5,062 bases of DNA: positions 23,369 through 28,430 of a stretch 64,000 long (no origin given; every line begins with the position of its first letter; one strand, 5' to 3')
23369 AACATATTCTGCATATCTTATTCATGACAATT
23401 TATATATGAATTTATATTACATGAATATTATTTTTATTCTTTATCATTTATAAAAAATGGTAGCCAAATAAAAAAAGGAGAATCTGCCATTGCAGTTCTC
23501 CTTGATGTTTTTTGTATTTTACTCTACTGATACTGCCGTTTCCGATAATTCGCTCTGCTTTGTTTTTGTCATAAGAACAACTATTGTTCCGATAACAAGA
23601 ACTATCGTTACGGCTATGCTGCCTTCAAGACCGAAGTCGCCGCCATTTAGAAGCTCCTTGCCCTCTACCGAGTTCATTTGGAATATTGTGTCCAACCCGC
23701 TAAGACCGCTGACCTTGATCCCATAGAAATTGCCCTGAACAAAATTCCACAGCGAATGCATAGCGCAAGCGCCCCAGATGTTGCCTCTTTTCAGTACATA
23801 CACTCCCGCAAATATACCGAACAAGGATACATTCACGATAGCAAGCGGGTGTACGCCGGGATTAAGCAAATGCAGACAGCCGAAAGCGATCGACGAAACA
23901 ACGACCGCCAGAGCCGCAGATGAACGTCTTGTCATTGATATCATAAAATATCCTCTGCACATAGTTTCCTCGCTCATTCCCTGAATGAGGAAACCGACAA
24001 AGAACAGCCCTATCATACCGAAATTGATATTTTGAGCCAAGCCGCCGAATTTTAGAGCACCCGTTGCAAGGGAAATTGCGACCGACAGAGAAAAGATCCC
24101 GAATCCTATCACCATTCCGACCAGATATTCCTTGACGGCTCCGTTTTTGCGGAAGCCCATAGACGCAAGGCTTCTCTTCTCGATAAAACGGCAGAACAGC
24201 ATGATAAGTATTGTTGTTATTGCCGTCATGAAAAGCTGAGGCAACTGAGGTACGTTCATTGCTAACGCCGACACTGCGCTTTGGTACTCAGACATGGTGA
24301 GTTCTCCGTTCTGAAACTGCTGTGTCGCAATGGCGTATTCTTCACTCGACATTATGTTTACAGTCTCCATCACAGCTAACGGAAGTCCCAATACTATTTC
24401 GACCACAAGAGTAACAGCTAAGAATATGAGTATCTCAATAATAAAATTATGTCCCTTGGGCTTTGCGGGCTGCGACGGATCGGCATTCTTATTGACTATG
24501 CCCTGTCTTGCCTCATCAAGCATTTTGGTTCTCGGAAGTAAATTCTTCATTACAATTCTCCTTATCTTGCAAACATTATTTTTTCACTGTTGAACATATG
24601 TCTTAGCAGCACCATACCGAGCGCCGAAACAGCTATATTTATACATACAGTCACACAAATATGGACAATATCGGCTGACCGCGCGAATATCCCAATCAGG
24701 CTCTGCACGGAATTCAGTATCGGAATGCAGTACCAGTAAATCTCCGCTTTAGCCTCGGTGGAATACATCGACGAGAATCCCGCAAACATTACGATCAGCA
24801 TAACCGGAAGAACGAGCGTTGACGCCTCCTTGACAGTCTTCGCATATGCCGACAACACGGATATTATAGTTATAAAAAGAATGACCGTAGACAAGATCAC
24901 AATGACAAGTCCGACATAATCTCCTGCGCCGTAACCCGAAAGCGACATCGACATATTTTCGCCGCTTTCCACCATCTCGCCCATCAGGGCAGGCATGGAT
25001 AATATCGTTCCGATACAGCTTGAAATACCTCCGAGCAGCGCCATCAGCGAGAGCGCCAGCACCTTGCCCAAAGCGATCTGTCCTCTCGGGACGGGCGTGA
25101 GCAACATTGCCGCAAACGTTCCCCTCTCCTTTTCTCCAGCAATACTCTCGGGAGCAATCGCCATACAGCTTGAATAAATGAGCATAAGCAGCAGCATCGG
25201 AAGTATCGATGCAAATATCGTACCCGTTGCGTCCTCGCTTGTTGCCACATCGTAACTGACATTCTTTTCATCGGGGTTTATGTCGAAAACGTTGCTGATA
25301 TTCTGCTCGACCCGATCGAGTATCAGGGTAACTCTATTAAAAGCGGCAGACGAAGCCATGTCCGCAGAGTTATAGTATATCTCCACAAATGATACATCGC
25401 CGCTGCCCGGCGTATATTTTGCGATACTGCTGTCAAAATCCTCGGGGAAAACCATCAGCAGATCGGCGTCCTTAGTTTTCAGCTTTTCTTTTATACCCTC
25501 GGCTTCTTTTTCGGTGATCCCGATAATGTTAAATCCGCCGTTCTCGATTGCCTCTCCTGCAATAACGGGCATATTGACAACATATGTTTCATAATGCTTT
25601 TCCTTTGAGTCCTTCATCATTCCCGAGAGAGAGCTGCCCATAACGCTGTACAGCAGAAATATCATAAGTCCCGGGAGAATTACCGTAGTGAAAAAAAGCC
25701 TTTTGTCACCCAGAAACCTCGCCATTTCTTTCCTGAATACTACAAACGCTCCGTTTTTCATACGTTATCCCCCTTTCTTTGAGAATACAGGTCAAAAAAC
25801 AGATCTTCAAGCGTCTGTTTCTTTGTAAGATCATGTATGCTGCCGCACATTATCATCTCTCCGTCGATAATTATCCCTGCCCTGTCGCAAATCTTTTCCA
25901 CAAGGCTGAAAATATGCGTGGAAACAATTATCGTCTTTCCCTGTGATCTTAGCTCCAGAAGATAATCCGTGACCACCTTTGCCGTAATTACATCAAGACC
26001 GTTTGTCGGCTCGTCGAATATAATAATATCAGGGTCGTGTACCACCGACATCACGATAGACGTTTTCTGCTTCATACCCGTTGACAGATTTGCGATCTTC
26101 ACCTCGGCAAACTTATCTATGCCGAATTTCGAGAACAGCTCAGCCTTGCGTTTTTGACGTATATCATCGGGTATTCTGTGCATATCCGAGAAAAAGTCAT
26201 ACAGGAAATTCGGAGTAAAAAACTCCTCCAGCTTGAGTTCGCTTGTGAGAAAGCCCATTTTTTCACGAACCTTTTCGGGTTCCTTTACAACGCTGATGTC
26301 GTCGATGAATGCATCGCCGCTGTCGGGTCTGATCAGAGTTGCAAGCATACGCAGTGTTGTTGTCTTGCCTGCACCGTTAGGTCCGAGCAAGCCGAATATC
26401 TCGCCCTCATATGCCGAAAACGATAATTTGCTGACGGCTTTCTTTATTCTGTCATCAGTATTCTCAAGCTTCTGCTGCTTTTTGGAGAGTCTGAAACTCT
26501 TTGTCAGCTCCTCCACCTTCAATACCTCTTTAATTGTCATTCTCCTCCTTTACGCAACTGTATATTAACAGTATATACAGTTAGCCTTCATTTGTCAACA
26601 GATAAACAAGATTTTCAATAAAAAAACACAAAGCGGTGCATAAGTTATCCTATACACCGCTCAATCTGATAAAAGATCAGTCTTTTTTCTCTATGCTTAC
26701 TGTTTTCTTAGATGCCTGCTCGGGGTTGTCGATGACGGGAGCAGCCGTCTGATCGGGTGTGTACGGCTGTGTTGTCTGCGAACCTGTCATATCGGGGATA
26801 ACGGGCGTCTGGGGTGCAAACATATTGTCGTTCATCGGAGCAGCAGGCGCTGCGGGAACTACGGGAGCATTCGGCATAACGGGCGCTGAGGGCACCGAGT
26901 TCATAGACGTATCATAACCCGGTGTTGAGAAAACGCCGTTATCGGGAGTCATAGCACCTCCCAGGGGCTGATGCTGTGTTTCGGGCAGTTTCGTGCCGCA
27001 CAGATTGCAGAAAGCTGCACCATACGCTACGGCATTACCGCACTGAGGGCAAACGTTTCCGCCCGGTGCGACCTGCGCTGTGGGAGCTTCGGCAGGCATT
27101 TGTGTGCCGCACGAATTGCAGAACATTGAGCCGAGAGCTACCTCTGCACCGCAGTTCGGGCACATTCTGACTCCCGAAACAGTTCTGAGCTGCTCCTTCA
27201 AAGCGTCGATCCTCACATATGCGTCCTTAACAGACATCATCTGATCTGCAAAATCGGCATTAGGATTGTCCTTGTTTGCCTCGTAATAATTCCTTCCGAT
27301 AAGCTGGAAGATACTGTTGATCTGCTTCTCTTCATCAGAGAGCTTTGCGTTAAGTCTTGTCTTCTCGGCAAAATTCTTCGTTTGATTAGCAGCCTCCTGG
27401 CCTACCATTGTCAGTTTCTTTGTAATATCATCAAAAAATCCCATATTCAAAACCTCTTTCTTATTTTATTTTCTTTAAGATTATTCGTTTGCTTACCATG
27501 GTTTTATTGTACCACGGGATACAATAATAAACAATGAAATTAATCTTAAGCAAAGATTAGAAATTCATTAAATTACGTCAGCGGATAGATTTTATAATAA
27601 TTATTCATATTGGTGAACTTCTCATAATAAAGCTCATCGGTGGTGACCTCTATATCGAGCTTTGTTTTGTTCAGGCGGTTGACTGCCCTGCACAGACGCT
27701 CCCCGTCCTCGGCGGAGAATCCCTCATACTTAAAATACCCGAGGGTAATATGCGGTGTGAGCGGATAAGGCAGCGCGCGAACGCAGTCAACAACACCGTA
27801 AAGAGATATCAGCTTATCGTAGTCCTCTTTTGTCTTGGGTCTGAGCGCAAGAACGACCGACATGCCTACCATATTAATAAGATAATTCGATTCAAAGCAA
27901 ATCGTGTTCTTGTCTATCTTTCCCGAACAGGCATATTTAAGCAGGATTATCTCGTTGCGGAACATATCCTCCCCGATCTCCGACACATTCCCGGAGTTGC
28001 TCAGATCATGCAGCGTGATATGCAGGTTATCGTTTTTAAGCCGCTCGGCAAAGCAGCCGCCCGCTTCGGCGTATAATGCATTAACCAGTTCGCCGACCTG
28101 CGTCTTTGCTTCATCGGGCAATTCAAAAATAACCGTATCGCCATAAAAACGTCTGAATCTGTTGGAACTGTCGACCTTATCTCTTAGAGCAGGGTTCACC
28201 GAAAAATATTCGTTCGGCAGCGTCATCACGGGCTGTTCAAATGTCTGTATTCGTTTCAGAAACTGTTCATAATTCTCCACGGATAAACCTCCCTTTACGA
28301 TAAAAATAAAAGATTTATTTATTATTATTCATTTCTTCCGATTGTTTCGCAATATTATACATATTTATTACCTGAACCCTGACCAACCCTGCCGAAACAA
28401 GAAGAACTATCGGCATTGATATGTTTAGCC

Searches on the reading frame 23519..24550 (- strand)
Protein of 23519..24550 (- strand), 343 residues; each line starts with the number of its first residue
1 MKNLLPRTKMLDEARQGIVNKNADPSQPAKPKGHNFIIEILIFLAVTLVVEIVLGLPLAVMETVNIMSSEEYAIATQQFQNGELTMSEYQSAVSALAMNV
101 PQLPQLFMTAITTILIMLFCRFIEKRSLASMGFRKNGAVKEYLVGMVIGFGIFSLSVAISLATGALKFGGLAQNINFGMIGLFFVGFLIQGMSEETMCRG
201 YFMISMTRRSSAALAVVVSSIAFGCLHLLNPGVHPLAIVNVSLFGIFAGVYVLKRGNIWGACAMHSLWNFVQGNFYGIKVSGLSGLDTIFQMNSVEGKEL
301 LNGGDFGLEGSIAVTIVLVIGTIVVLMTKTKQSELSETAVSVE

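Call 76: search_protein_families(library=pfam, proteins=[window:23519-24550:-], max_evalue=0.0001)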
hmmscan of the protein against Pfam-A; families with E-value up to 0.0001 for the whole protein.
window:23519-24550:- (343 aa): 1 family
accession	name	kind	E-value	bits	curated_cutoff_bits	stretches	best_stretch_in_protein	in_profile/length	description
PF02517.21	Rce1-like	-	1.1e-18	67.7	22.4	1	180-271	5-93/93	Type II CAAX prenyl endopeptidase Rce1-like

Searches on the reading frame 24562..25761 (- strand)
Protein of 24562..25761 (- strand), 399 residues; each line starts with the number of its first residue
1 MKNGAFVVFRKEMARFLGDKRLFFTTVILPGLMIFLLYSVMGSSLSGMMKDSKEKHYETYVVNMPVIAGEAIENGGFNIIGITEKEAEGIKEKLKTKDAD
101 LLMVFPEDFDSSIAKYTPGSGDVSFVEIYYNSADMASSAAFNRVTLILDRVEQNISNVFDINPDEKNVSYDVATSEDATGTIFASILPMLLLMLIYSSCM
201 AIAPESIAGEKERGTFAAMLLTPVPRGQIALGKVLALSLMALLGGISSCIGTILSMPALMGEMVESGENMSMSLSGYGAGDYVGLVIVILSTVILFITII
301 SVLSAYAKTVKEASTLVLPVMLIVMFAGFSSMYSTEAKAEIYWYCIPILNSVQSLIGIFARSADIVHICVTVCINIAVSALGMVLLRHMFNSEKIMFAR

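Call 75: search_protein_families(library=pfam, proteins=[window:24562-25761:-], max_evalue=0.0001)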
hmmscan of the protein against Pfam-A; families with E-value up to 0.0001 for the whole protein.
window:24562-25761:- (399 aa): 3 families
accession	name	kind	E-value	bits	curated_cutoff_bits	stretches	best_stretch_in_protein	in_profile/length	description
PF12698.13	ABC2_membrane_3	-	1.7e-22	80.5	31.6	1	20-369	1-328/347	ABC-2 family transporter protein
PF12679.13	ABC2_membrane_2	-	1.2e-17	64.5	27.2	1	7-334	2-203/283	ABC-2 family transporter protein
PF01061.29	ABC2_membrane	-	8.7e-06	25.9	26.9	0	180-336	36-186/211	ABC-2 type transporter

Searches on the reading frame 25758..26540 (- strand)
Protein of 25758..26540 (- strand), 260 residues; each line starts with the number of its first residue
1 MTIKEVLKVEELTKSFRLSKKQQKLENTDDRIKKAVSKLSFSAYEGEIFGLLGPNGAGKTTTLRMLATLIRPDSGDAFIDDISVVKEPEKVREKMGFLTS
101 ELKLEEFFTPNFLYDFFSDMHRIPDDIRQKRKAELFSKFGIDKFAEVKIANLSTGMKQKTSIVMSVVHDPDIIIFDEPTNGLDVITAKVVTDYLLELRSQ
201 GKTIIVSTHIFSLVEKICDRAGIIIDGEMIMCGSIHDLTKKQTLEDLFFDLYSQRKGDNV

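Call 75: search_protein_families(library=pfam, proteins=[window:25758-26540:-], max_evalue=0.0001)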
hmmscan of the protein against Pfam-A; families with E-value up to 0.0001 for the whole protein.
window:25758-26540:- (260 aa): 2 families
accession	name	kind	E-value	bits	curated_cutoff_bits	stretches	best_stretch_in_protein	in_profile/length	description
PF00005.33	ABC_tran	-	9.2e-27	94.7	25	1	37-180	2-137/137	ABC transporter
PF13304.12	AAA_21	-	2.5e-13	51.2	27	2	146-210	232-299/304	AAA domain, putative AbiEii toxin, Type IV TA system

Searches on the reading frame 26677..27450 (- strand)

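Call 75: search_protein_families(library=pfam, proteins=[window:26677-27450:-], max_evalue=0.0001)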
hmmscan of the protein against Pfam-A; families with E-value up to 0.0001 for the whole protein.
window:26677-27450:- (257 aa): 7 families
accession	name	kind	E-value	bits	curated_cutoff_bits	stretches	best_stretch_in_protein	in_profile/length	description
PF12773.13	DZR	-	9.8e-14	51.7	27.3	1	97-152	1-45/45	Double zinc ribbon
PF13240.11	Zn_Ribbon_1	-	1.1e-12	47.8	25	1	97-117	2-22/23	zinc-ribbon domain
PF24460.1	DUF7575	-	1.8e-08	34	28.5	0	130-156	2-28/28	Domain of unknown function (DUF7575)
PF13248.11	Zn_ribbon_3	-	1.1e-07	31.5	27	0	97-117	5-25/26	zinc-ribbon domain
PF17032.10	Zn_ribbon_15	-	1.1e-06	29.8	28.9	0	92-115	50-73/73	zinc-ribbon family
PF18912.6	DZR_2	-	2.6e-06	27.6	27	0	127-158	17-49/56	Double zinc ribbon domain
PF10005.14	Zn_ribbon_DZR_6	-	2.1e-05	25.6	23.4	0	96-120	3-27/93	zinc-ribbon domain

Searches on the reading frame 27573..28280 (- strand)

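Call 75: search_protein_families(library=pfam, proteins=[window:27573-28280:-], max_evalue=0.0001)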
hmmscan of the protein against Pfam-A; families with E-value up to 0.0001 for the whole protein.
window:27573-28280:- (235 aa): 1 family
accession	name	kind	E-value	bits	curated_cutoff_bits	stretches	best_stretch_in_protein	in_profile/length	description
PF02834.22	LigT_PEase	-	6.7e-06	26.6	23.3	0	54-95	3-44/87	LigT like Phosphoesterase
